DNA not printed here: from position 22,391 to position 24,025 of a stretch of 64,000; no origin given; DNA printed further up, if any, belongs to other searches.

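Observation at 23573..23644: Alpha-2 has lost a histidine ligand of the Rieske [2Fe-2S] motif but keeps the catalytic iron site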

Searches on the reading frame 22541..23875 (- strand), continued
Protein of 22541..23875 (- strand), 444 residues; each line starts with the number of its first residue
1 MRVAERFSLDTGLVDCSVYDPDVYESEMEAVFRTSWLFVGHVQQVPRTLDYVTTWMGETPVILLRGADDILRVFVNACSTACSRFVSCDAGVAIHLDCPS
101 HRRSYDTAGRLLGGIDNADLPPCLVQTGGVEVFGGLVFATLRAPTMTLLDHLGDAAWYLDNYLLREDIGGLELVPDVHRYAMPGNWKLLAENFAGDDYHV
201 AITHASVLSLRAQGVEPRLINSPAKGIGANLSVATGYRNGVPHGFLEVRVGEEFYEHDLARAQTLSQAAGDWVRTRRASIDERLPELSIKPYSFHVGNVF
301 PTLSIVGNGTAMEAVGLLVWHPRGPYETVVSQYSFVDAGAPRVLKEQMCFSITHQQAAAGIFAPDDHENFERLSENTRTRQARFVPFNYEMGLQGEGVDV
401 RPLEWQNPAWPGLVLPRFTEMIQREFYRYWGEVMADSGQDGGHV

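Call 58: find_homologous_proteins(query=P0145, max_evalue=1e-40)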
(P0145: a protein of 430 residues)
Query P0145 (430 aa): 1084 proteins with E <= 1e-40 among 4281 candidates; the best 120 are listed.
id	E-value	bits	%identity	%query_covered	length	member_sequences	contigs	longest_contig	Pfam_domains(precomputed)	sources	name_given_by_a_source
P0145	0.0e+0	1014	100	100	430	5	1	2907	PF00355.33,PF00848.26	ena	-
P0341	6.7e-171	587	64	99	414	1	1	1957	PF00355.33,PF00848.26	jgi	-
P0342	1.7e-141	490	49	98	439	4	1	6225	PF00355.33,PF00848.26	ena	-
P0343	1.1e-138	481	48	100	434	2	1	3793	PF00355.33,PF00848.26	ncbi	-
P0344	8.1e-137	475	47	100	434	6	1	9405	PF00355.33,PF00848.26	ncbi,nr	ncbi:MAG: aromatic ring-hydroxylating dioxygenase subunit alpha [Dehalococcoidia bacterium]|nr:aroma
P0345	9.8e-135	468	48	99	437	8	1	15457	PF00355.33,PF00848.26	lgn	-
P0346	1.4e-134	467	48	99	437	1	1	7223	PF00355.33,PF00848.26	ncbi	-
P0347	6.2e-133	462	47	98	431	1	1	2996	PF00355.33,PF00848.26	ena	-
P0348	8.3e-133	461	48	99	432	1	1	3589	PF00355.33,PF00848.26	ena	-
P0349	1.0e-132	461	48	100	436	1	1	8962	PF00355.33,PF00848.26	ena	-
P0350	1.2e-132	461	48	100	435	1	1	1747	PF00355.33,PF00848.26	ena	-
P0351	1.3e-132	461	48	99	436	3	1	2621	PF00355.33,PF00848.26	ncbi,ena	-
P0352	1.4e-132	461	48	97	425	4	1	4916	PF00355.33,PF00848.26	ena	-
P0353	2.0e-132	460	46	100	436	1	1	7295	PF00355.33,PF00848.26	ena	-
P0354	4.2e-132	459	47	100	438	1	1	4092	PF00355.33,PF00848.26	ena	-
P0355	4.6e-132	459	48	99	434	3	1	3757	PF00355.33,PF00848.26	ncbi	-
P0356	2.0e-129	450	49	99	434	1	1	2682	PF00355.33,PF00848.26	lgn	-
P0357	2.2e-129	450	47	100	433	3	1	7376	PF00355.33,PF00848.26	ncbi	-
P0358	2.4e-129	450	47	100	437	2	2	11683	PF00355.33,PF00848.26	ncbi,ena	-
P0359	1.9e-128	447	47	100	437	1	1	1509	PF00355.33,PF00848.26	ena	-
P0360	3.0e-128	446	47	100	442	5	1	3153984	PF00355.33,PF00848.26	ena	-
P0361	6.2e-128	445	44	98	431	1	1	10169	PF00355.33,PF00848.26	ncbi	-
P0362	1.2e-127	444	47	100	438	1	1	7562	PF00355.33,PF00848.26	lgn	-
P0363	1.3e-127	444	46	98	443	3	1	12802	PF00355.33,PF00848.26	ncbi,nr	ncbi:MAG: aromatic ring-hydroxylating dioxygenase subunit alpha [Dehalococcoidia bacterium]|nr:aroma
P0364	2.1e-127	444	46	100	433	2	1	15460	PF00355.33,PF00848.26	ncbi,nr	ncbi:MAG: aromatic ring-hydroxylating dioxygenase subunit alpha [Dehalococcoidia bacterium]|nr:aroma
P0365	7.9e-127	442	45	100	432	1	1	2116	PF00355.33,PF00848.26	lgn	-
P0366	9.7e-127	441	46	99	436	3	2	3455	PF00355.33,PF00848.26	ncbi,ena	-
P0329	2.6e-126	440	47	99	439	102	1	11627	PF00355.33,PF00848.26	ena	-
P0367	3.5e-126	440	47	99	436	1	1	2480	PF00355.33,PF00848.26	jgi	jgi:phenylpropionate dioxygenase-like ring-hydroxylating dioxygenase large terminal subunit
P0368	3.8e-126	440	45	100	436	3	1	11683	PF00355.33,PF00848.26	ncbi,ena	-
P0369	1.1e-125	438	47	99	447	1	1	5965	PF00355.33,PF00848.26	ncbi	-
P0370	7.7e-125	435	46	99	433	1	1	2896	PF00355.33,PF00848.26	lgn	-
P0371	1.5e-124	434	46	100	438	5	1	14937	PF00355.33,PF00848.26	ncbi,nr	ncbi:MAG: aromatic ring-hydroxylating dioxygenase subunit alpha [Dehalococcoidia bacterium]|nr:aroma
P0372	1.6e-124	434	44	100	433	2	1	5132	PF00355.33,PF00848.26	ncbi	-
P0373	2.5e-123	430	45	100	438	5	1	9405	PF00355.33,PF00848.26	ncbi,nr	ncbi:MAG: aromatic ring-hydroxylating dioxygenase subunit alpha [Dehalococcoidia bacterium]|nr:aroma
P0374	3.9e-123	430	46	100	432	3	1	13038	PF00355.33,PF00848.26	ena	-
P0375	4.9e-123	429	46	100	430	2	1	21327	PF00355.33,PF00848.26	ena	-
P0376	8.8e-123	428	46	100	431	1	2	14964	PF00355.33,PF00848.26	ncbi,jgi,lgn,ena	-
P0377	1.4e-122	428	46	99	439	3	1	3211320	PF00355.33,PF00848.26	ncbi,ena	-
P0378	9.3e-122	425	45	100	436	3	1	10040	PF00355.33,PF00848.26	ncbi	-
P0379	4.4e-121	423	47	99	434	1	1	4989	PF00355.33,PF00848.26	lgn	-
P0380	8.4e-121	422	46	100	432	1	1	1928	PF00355.33,PF00848.26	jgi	jgi:phenylpropionate dioxygenase-like ring-hydroxylating dioxygenase large terminal subunit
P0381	9.5e-121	422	44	100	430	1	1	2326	PF00355.33,PF00848.26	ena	-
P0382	1.3e-119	418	45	100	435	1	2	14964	PF00355.33,PF00848.26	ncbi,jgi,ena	-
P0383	1.5e-119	418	44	100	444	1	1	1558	PF00355.33,PF00848.26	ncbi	-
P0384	2.0e-119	417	44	100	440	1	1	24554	PF00355.33,PF00848.26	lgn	-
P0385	2.5e-119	417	44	99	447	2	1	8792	PF00355.33,PF00848.26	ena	-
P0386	1.3e-118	415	45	98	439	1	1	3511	PF00355.33,PF00848.26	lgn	-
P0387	1.7e-118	414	45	100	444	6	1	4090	PF00355.33,PF00848.26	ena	-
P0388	5.1e-118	413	44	100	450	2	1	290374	PF00355.33,PF00848.26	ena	-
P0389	1.2e-117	411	44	100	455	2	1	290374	PF00355.33,PF00848.26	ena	-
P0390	4.5e-117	410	46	98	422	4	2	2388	PF00355.33,PF00848.26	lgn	-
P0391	7.0e-117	409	44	97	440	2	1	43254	PF00355.33,PF00848.26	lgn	-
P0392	8.8e-117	409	44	99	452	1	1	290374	PF00355.33,PF00848.26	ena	-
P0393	5.1e-116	406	44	99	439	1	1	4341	PF00355.33,PF00848.26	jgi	jgi:phenylpropionate dioxygenase-like ring-hydroxylating dioxygenase large terminal subunit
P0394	5.5e-116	406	44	98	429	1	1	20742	PF00355.33,PF00848.26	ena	-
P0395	5.8e-116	406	47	97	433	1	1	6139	PF00355.33,PF00848.26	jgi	-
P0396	6.3e-116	406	43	98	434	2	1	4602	PF00355.33,PF00848.26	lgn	-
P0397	1.4e-115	405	45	99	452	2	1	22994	PF00355.33,PF00848.26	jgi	jgi:phenylpropionate dioxygenase-like ring-hydroxylating dioxygenase large terminal subunit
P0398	3.6e-115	403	45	98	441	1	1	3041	PF00355.33,PF00848.26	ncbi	-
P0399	5.3e-115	403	43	99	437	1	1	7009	PF00355.33,PF00848.26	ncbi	-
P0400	1.3e-114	401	45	99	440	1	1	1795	PF00355.33,PF00848.26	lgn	-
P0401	2.2e-114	401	45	98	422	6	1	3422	PF00355.33,PF00848.26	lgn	-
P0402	4.1e-114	400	44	100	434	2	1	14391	PF00355.33,PF00848.26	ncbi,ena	-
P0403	5.6e-114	399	44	98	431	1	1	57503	PF00355.33,PF00848.26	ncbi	-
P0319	6.1e-114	399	44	98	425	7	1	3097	PF00355.33,PF00848.26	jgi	jgi:phenylpropionate dioxygenase-like ring-hydroxylating dioxygenase large terminal subunit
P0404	1.8e-113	398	43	100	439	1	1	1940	PF00355.33,PF00848.26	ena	-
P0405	2.0e-113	398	45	98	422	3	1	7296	PF00355.33,PF00848.26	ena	-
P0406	2.5e-113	397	44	98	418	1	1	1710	PF00355.33,PF00848.26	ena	-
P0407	3.7e-113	397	44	99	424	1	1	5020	PF00355.33,PF00848.26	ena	-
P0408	3.7e-113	397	42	99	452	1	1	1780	PF00355.33,PF00848.26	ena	-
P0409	6.3e-113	396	44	98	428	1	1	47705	PF00355.33,PF00848.26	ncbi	-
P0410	8.6e-113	395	44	97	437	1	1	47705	PF00355.33,PF00848.26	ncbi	-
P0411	1.4e-112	395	44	99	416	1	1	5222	PF00355.33,PF00848.26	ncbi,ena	-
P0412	1.9e-112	394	44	97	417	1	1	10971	PF00355.33,PF00848.26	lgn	-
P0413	3.6e-112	393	43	98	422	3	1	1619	PF00355.33,PF00848.26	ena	-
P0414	4.9e-112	393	44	98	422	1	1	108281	PF00355.33,PF00848.26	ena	-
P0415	6.8e-112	393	44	99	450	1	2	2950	PF00355.33,PF00848.26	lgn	-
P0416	7.4e-112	392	44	99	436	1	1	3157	PF00355.33,PF00848.26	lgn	-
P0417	8.9e-112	392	46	90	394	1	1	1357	PF00355.33,PF00848.26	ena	-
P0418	9.7e-112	392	43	99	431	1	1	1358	PF00355.33,PF00848.26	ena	-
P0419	1.0e-111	392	43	99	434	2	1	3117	PF00355.33,PF00848.26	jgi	-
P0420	1.1e-111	392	44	98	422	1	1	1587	PF00355.33,PF00848.26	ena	-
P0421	1.2e-111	392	45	98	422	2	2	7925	PF00355.33,PF00848.26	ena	-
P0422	1.2e-111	392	43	98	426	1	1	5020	PF00355.33,PF00848.26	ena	-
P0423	1.3e-111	392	44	96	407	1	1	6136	PF00355.33,PF00848.26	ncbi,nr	ncbi:MAG TPA: aromatic ring-hydroxylating dioxygenase subunit alpha [Dehalococcoidia bacterium]|nr:a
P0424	1.7e-111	391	43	100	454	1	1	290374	PF00355.33,PF00848.26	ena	-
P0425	2.0e-111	391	43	100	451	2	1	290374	PF00355.33,PF00848.26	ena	-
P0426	2.2e-111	391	42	99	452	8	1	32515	PF00355.33,PF00848.26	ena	-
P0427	3.0e-111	390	44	97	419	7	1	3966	PF00355.33,PF00848.26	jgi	jgi:nitrite reductase/ring-hydroxylating ferredoxin subunit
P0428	3.4e-111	390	44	98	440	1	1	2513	PF00355.33,PF00848.26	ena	-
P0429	3.7e-111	390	43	98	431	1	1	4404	PF00355.33,PF00848.26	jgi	-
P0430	4.0e-111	390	43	98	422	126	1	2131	PF00355.33,PF00848.26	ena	-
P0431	4.7e-111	390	44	97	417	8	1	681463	PF00355.33,PF00848.26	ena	-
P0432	5.5e-111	390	44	97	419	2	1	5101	PF00355.33,PF00848.26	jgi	jgi:phenylpropionate dioxygenase-like ring-hydroxylating dioxygenase large terminal subunit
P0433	8.4e-111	389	43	99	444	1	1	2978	PF00355.33,PF00848.26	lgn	-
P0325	1.0e-110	389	43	98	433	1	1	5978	PF00355.33,PF00848.26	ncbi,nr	ncbi:MAG TPA: aromatic ring-hydroxylating dioxygenase subunit alpha [Dehalococcoidia bacterium]|nr:a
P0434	1.1e-110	389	43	97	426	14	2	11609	PF00355.33,PF00848.26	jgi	jgi:phenylpropionate dioxygenase-like ring-hydroxylating dioxygenase large terminal subunit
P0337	1.5e-110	388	45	99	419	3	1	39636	PF00355.33,PF00848.26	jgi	-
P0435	1.8e-110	388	42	99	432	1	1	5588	PF00355.33,PF00848.26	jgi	jgi:phenylpropionate dioxygenase-like ring-hydroxylating dioxygenase large terminal subunit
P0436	2.9e-110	387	43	98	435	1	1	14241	PF00355.33,PF00848.26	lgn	-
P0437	4.4e-110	387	40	100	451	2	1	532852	PF00355.33,PF00848.26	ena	-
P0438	4.5e-110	387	43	97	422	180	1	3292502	PF00355.33,PF00848.26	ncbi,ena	-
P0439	7.7e-110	386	46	90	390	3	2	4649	PF00355.33,PF00848.26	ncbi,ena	-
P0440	1.0e-109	385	43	98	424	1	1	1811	PF00355.33,PF00848.26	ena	-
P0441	1.2e-109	385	43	97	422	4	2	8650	PF00355.33,PF00848.26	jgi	jgi:3-phenylpropionate/trans-cinnamate dioxygenase alpha subunit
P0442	1.2e-109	385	44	98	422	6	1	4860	PF00355.33,PF00848.26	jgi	jgi:phenylpropionate dioxygenase-like ring-hydroxylating dioxygenase large terminal subunit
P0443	1.4e-109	385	43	97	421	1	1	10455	PF00355.33,PF00848.26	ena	-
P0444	1.5e-109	385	44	97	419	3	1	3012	PF00355.33,PF00848.26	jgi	-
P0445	1.5e-109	385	43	98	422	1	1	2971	PF00355.33,PF00848.26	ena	-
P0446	1.6e-109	385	43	98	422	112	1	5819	PF00355.33,PF00848.26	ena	-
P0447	1.7e-109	385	42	98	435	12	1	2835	PF00355.33,PF00848.26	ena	-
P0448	2.3e-109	384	43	97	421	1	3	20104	PF00355.33,PF00848.26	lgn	-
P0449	2.6e-109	384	42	97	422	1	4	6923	PF00355.33,PF00848.26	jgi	jgi:phenylpropionate dioxygenase-like ring-hydroxylating dioxygenase large terminal subunit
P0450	2.7e-109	384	42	99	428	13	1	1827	PF00355.33,PF00848.26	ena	-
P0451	3.0e-109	384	42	99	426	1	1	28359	PF00355.33,PF00848.26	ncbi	-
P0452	3.8e-109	383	43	99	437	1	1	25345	PF00355.33,PF00848.26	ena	-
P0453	5.0e-109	383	43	98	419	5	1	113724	PF00355.33,PF00848.26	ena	-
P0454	6.4e-109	383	42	99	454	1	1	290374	PF00355.33,PF00848.26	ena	-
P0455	6.8e-109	383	44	97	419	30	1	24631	PF00355.33,PF00848.26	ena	-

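Call 60: find_encoding_contigs(protein=P0145, flank=5000, max_places=2)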
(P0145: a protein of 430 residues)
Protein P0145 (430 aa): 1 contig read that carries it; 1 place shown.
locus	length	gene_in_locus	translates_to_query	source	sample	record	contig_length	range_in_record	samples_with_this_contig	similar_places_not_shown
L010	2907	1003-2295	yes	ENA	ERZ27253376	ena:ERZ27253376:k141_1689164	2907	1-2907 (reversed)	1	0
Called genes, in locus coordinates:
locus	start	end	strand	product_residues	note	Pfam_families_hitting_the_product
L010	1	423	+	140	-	?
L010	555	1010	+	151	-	PF04480:DUF559, PF18741:MTES_1575 (weak)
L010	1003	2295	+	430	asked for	PF00355:Rieske, PF00848:Ring_hydroxyl_A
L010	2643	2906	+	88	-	?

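Call 65: find_encoding_contigs(protein=P0012, flank=6000, max_places=1)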
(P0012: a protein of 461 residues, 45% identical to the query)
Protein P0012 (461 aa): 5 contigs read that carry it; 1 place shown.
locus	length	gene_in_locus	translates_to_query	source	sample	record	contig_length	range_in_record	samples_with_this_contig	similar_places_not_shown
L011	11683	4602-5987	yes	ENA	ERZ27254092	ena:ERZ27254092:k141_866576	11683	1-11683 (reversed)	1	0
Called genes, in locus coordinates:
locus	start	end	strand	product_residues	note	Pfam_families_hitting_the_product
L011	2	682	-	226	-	PF13384:HTH_23, PF13518:HTH_28, PF13551:HTH_29, PF13565:HTH_32, PF01418:HTH_6 (weak)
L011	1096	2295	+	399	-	PF00070:Pyr_redox (faint), PF07992:Pyr_redox_2 (weak)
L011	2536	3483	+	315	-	-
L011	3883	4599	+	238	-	PF00440:TetR_N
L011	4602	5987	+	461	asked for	PF00355:Rieske, PF00848:Ring_hydroxyl_A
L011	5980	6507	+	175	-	PF13577:SnoaL_4 (weak), PF00866:Ring_hydroxyl_B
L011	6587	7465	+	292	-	PF00561:Abhydrolase_1, PF12146:Hydrolase_4 (faint), PF12697:Abhydrolase_6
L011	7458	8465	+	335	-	PF00903:Glyoxalase, PF13669:Glyoxalase_4 (faint), PF22247:Diox-like_N, PF00903:Glyoxalase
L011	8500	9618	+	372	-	PF13407:Peripla_BP_4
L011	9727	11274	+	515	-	PF00005:ABC_tran, PF02463:SMC_N (faint), PF13304:AAA_21 (faint), PF00005:ABC_tran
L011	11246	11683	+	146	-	?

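Call 66: find_encoding_contigs(protein=P0011, flank=6000, max_places=1)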
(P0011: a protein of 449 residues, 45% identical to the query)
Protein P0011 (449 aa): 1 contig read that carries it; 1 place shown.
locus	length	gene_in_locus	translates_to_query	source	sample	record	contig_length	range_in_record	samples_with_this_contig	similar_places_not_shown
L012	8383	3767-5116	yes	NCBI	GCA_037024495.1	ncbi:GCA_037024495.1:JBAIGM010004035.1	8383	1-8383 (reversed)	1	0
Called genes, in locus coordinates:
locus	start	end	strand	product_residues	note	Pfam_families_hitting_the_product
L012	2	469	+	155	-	?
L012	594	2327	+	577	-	PF00528:BPD_transp_1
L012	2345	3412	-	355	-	PF01547:SBP_bac_1, PF13531:SBP_bac_11, PF13416:SBP_bac_8, PF13343:SBP_bac_6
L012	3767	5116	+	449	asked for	PF00355:Rieske, PF00848:Ring_hydroxyl_A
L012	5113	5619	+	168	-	PF13577:SnoaL_4 (weak), PF00866:Ring_hydroxyl_B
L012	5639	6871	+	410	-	PF01408:GFO_IDH_MocA, PF03447:NAD_binding_3 (weak), PF22725:GFO_IDH_MocA_C3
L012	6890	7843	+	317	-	PF02900:LigB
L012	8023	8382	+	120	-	?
